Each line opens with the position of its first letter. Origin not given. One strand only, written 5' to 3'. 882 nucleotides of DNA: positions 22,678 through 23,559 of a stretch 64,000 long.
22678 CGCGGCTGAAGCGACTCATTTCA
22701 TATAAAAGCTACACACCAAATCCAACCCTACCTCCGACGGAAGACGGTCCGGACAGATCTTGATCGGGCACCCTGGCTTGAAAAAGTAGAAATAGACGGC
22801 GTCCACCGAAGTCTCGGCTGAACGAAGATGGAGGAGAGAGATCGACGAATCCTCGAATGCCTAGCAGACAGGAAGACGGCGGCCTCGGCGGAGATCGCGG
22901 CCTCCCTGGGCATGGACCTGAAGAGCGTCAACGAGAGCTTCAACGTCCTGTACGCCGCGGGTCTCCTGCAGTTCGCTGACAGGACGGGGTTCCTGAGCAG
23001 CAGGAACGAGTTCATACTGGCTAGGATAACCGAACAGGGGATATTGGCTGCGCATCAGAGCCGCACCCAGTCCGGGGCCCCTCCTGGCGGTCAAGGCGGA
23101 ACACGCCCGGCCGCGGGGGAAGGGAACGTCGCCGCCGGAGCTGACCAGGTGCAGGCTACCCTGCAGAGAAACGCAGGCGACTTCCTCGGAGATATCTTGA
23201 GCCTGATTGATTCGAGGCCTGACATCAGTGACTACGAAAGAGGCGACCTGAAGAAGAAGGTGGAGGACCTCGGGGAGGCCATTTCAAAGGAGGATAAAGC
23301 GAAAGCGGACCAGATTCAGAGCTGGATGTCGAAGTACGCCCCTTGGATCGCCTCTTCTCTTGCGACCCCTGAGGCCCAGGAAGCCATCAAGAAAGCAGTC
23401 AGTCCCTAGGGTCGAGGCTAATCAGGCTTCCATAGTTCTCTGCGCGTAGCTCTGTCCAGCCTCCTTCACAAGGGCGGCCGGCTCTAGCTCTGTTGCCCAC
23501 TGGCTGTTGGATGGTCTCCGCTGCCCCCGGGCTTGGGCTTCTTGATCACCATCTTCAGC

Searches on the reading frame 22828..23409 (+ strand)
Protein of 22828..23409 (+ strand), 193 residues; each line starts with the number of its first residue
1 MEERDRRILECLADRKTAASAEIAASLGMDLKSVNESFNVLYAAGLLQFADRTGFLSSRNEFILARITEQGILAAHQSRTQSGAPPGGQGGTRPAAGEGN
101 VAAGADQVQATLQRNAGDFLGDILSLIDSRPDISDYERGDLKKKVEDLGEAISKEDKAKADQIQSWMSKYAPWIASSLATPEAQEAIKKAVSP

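Call 23: search_protein_families(library=pfam, proteins=[window:22828-23409:+], max_evalue=0.001)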
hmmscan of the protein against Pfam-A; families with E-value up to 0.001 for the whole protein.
window:22828-23409:+ (193 aa): 1 family
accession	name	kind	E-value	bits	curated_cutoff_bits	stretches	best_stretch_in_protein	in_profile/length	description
PF13412.12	HTH_24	-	3.1e-05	23.9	21.9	1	1-47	1-47/48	Winged helix-turn-helix DNA-binding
